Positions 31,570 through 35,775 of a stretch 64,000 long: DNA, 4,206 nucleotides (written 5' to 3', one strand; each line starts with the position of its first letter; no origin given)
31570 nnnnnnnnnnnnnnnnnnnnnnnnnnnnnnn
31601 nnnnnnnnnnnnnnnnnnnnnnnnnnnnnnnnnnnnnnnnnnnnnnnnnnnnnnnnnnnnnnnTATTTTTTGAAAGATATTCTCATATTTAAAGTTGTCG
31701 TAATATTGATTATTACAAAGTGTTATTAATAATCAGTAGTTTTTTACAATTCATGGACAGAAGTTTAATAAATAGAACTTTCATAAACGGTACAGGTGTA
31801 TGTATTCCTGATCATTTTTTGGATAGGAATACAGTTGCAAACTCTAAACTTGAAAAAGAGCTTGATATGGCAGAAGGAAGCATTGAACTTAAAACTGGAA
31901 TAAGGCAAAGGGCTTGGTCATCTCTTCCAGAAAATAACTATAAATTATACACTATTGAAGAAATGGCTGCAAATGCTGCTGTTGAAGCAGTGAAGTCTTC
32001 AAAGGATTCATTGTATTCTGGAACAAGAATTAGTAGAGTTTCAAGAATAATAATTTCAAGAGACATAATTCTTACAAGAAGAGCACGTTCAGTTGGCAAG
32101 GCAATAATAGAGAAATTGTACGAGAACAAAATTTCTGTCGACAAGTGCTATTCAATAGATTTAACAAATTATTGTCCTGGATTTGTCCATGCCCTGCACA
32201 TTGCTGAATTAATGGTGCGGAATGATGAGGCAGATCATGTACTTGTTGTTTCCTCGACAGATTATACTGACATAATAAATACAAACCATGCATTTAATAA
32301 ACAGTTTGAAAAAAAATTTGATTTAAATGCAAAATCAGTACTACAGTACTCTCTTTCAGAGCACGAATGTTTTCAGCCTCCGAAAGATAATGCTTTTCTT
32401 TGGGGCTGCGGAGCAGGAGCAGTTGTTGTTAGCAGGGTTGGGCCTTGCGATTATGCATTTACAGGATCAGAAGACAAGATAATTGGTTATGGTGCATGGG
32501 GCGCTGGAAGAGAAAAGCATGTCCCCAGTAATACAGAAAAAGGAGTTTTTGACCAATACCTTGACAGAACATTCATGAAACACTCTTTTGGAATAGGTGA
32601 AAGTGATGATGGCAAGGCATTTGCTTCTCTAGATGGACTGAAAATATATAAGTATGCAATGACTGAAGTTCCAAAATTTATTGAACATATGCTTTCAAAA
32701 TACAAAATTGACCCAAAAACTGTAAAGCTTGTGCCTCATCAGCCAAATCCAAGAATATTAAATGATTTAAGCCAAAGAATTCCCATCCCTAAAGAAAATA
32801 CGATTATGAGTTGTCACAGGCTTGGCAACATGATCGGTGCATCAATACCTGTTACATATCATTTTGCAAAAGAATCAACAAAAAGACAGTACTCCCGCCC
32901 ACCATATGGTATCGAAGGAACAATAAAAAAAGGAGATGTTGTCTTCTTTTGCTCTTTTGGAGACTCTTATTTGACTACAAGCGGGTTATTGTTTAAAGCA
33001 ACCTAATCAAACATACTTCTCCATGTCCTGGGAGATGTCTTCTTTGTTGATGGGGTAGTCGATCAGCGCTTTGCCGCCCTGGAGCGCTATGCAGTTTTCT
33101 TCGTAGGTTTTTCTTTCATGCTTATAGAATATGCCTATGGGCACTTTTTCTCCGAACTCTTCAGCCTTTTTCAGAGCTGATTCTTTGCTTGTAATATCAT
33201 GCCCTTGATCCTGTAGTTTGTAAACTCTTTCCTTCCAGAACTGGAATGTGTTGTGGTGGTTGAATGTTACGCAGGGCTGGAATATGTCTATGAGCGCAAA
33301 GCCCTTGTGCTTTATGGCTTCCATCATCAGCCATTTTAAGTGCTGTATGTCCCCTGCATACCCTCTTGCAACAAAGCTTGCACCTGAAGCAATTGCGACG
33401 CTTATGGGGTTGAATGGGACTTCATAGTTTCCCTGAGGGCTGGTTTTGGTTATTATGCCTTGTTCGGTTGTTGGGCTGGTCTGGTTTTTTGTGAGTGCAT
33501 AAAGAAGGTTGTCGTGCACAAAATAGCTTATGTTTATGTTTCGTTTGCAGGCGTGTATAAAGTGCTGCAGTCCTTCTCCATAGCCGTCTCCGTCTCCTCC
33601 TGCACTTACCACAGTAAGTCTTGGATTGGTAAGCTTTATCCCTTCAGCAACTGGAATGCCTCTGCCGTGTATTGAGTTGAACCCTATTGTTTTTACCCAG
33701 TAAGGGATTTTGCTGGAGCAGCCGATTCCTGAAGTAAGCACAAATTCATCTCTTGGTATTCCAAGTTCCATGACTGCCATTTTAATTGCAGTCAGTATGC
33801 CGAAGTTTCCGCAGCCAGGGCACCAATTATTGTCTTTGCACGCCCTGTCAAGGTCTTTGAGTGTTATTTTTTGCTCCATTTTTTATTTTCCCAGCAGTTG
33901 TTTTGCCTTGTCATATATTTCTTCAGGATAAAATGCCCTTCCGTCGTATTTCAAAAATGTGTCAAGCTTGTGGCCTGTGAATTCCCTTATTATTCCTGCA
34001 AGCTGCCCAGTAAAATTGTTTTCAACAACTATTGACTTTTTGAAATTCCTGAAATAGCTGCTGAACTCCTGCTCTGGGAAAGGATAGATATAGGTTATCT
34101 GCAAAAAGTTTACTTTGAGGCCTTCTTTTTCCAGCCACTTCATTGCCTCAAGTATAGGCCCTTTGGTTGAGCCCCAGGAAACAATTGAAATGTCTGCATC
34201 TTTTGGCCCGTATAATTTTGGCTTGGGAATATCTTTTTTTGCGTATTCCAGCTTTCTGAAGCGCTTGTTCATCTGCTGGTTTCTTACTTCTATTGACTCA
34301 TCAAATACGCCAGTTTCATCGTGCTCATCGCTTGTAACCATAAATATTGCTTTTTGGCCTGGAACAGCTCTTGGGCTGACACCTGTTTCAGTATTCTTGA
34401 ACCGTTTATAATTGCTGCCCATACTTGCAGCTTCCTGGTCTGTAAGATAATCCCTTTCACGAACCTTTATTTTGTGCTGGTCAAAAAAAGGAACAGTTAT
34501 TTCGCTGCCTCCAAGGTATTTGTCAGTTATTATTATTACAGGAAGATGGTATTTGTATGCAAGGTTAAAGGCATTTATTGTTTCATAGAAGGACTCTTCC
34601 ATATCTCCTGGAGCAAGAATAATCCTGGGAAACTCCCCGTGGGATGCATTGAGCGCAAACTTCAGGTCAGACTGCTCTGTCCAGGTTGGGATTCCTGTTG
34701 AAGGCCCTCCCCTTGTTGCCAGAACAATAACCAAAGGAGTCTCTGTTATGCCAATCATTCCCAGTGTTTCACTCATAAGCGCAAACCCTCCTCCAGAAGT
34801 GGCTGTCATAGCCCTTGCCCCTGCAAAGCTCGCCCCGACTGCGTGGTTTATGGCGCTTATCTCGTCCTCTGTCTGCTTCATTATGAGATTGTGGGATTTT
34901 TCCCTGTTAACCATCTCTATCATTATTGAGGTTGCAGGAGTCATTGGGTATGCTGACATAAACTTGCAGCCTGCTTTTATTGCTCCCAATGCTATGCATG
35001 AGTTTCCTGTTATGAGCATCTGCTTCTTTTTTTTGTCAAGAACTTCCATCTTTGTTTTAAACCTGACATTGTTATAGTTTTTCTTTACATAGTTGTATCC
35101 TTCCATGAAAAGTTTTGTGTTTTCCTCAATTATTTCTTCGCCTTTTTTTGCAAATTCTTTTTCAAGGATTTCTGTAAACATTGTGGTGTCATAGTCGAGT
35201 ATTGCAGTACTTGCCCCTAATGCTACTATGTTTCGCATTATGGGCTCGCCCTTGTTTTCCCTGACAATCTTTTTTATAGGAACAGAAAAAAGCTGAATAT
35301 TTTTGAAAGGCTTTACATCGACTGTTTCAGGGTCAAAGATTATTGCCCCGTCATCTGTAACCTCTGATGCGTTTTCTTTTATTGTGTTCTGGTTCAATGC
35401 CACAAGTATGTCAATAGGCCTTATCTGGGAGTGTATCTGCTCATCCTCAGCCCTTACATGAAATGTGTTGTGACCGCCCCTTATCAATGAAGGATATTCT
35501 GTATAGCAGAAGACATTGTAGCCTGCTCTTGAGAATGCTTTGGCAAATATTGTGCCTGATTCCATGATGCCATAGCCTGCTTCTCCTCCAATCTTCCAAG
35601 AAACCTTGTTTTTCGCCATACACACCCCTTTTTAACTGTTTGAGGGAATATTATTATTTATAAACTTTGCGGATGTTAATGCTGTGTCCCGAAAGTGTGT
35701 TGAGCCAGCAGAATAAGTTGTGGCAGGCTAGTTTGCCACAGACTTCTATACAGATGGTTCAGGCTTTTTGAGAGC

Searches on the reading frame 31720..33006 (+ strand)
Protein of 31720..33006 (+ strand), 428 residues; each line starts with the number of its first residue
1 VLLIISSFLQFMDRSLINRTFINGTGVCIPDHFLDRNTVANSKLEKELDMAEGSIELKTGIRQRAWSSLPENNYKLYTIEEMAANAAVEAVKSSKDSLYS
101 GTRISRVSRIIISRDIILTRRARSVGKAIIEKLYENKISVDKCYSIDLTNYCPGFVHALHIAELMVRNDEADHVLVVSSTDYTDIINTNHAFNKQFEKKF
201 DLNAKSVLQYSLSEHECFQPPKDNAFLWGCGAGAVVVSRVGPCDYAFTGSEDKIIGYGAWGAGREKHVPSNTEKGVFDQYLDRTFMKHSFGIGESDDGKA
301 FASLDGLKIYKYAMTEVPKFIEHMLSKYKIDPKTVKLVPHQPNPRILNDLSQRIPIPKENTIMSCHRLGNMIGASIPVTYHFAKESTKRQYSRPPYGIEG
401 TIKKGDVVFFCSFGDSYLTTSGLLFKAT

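Call 78: search_protein_families(library=pfam, proteins=[window:31720-33006:+], max_evalue=0.00001)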
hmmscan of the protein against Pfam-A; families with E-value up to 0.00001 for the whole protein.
window:31720-33006:+ (428 aa): 2 families
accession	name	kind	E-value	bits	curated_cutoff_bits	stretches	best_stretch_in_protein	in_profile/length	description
PF08541.16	ACP_syn_III_C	-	5e-12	46.3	26.6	1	331-387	7-64/90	3-Oxoacyl-[acyl-carrier-protein (ACP)] synthase III C terminal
PF08545.16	ACP_syn_III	-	6e-11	42.5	24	1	146-189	1-44/80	3-Oxoacyl-[acyl-carrier-protein (ACP)] synthase III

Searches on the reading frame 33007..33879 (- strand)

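Call 78: search_protein_families(library=pfam, proteins=[window:33007-33879:-], max_evalue=0.00001)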
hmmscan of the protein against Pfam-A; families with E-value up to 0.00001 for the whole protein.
window:33007-33879:- (290 aa): 2 families
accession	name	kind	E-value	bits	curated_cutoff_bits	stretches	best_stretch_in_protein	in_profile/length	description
PF02775.26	TPP_enzyme_C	-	1.1e-25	90.6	21.9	1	52-199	2-151/151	Thiamine pyrophosphate enzyme, C-terminal TPP binding domain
PF12367.13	PFO_beta_C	-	5e-24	84.6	24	1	203-264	1-62/66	Pyruvate ferredoxin oxidoreductase beta subunit C terminal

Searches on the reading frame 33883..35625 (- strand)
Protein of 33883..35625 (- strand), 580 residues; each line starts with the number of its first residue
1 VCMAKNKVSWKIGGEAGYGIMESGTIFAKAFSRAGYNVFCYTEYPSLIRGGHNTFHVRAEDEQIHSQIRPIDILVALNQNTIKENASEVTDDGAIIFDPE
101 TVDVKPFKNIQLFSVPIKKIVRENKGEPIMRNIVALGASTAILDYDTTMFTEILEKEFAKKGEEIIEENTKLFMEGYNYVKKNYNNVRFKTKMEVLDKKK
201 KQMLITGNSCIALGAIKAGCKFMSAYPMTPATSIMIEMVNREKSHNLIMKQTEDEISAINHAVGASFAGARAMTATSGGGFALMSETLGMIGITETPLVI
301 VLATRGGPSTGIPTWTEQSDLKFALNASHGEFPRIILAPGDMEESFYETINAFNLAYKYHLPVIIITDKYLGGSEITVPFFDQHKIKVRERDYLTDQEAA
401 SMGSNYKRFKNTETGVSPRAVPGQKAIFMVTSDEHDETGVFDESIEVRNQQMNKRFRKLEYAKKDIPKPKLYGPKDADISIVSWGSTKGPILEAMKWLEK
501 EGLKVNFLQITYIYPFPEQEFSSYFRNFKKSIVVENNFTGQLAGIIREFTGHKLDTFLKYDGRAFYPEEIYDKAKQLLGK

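Call 78: search_protein_families(library=pfam, proteins=[window:33883-35625:-], max_evalue=0.00001)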
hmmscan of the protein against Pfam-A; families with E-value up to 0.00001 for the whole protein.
window:33883-35625:- (580 aa): 4 families
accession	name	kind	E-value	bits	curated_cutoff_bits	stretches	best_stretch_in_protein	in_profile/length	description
PF01855.24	POR_N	-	1.4e-57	195.5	27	1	214-453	2-230/231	Pyruvate flavodoxin/ferredoxin oxidoreductase, thiamine diP-bdg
PF01558.24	POR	-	2.6e-36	125.8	27.4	1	17-177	2-172/173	Pyruvate ferredoxin/flavodoxin oxidoreductase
PF17147.9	PFOR_II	-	8.4e-11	42.6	27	1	477-570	1-102/102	Pyruvate:ferredoxin oxidoreductase core domain II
PF02780.25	Transketolase_C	-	5.3e-06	26.8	25.9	0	476-539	9-72/124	Transketolase, C-terminal domain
